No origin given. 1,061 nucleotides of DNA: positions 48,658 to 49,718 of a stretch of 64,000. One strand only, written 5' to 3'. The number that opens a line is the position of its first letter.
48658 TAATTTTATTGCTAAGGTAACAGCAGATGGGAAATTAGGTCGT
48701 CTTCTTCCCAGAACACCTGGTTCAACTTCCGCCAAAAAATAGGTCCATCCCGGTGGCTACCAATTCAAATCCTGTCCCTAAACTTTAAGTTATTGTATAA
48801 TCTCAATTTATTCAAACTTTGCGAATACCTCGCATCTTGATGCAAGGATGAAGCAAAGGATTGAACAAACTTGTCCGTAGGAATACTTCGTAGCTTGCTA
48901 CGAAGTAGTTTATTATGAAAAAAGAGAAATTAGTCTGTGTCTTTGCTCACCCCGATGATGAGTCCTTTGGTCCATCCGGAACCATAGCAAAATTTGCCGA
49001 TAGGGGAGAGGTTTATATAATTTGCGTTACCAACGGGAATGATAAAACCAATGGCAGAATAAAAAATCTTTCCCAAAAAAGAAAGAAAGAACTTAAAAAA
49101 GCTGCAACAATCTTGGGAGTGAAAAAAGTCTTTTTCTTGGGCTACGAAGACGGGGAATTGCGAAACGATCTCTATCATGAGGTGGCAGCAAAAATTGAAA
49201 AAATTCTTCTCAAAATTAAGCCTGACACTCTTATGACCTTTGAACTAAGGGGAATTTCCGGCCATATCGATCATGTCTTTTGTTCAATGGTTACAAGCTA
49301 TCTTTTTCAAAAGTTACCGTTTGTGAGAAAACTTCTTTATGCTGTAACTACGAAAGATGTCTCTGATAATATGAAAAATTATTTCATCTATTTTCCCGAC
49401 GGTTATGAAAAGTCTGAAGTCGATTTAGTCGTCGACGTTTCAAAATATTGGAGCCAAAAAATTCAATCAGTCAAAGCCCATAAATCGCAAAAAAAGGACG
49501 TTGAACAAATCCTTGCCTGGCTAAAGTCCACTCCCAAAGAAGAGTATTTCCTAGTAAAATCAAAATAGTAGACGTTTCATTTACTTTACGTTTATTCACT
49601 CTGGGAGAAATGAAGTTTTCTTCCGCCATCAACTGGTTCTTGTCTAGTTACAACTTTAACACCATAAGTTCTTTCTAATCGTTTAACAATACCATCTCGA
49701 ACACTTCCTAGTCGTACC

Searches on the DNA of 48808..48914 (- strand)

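Call 81: search_dna_similar(query=window:48808-48914:-, collection=plasmids, mode=distant, max_evalue=1, max_rows=10)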
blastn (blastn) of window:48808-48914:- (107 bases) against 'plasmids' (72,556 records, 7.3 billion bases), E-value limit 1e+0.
Records with a match: 1; places in all: 1; records where one place covers at least 80% of the query: 0.
Best place of each record, by identity: 95-99% 1.
By first word of the organism name: Peribacillus 1.
By predicted mobility (MOB-suite, as given by PLSDB): non-mobilizable 1.
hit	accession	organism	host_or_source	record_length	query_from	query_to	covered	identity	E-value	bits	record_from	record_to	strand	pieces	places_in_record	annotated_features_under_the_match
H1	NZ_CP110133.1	Peribacillus frigoritolerans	Endophyte of potato root,cell ...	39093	8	31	22%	95.8%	9e-1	40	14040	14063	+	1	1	record has no annotation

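Call 82: search_dna_similar(query=window:48808-48914:-, collection=phages, mode=distant, max_evalue=1, max_rows=10)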
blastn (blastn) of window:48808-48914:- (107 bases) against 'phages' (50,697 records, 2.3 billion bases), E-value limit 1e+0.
No match.

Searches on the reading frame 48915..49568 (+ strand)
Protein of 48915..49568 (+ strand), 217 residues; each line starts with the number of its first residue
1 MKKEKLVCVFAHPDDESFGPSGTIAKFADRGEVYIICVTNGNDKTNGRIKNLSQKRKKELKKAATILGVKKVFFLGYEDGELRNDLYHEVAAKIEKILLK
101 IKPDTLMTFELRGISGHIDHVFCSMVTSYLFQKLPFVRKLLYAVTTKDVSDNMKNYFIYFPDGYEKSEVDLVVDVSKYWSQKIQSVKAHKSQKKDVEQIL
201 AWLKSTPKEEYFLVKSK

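Call 24: search_protein_families(library=pfam, proteins=[window:48915-49568:+])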
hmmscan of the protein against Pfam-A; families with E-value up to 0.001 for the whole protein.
window:48915-49568:+ (217 aa): 1 family
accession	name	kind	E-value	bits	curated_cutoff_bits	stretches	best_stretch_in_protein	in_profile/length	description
PF02585.22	PIG-L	-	5.2e-30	105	28.2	1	8-127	2-125/129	GlcNAc-PI de-N-acetylase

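Call 92: find_encoding_contigs(protein=window:48915-49568:+, flank=1200, max_places=10)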
Protein window:48915-49568:+ (217 aa): 22 contigs read that carry it; 10 places shown.
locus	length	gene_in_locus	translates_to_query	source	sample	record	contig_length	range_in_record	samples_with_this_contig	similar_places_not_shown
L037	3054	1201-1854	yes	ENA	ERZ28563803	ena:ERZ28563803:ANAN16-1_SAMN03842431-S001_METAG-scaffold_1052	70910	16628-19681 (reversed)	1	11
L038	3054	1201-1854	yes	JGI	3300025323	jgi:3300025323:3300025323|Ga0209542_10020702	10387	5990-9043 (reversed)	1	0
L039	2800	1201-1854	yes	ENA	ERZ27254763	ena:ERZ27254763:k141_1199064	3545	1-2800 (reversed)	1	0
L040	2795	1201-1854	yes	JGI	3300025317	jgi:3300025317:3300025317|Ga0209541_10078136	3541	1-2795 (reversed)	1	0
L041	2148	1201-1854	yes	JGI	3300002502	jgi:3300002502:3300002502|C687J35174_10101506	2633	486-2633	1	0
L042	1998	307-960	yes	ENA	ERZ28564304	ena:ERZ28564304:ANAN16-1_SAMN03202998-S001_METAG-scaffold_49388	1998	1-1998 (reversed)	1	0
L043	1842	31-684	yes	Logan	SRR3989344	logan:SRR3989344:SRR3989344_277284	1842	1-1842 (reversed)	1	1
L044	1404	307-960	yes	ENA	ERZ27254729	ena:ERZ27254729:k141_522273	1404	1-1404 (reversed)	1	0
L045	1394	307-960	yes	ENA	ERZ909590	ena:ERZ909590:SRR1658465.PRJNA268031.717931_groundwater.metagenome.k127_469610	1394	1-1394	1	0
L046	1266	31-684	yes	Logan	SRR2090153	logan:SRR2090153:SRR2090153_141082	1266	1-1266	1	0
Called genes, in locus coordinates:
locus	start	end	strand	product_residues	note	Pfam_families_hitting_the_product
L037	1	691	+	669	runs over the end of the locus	PF03030:H_PPase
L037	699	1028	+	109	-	-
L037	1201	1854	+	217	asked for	PF02585:PIG-L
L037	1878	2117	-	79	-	-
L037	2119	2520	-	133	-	-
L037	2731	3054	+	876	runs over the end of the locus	PF00521:DNA_topoisoIV, PF03989:DNA_gyraseA_C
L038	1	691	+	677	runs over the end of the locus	?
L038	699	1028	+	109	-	-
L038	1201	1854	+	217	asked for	PF02585:PIG-L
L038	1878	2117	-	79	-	-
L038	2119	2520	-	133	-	-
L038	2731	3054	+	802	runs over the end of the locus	PF00521:DNA_topoisoIV, PF03989:DNA_gyraseA_C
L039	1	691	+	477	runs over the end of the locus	?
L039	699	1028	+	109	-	-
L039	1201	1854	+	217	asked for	PF02585:PIG-L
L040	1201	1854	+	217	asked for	PF02585:PIG-L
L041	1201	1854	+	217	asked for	PF02585:PIG-L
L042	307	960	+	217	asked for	PF02585:PIG-L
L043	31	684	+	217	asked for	PF02585:PIG-L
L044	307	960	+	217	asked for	PF02585:PIG-L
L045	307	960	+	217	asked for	PF02585:PIG-L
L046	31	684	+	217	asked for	PF02585:PIG-L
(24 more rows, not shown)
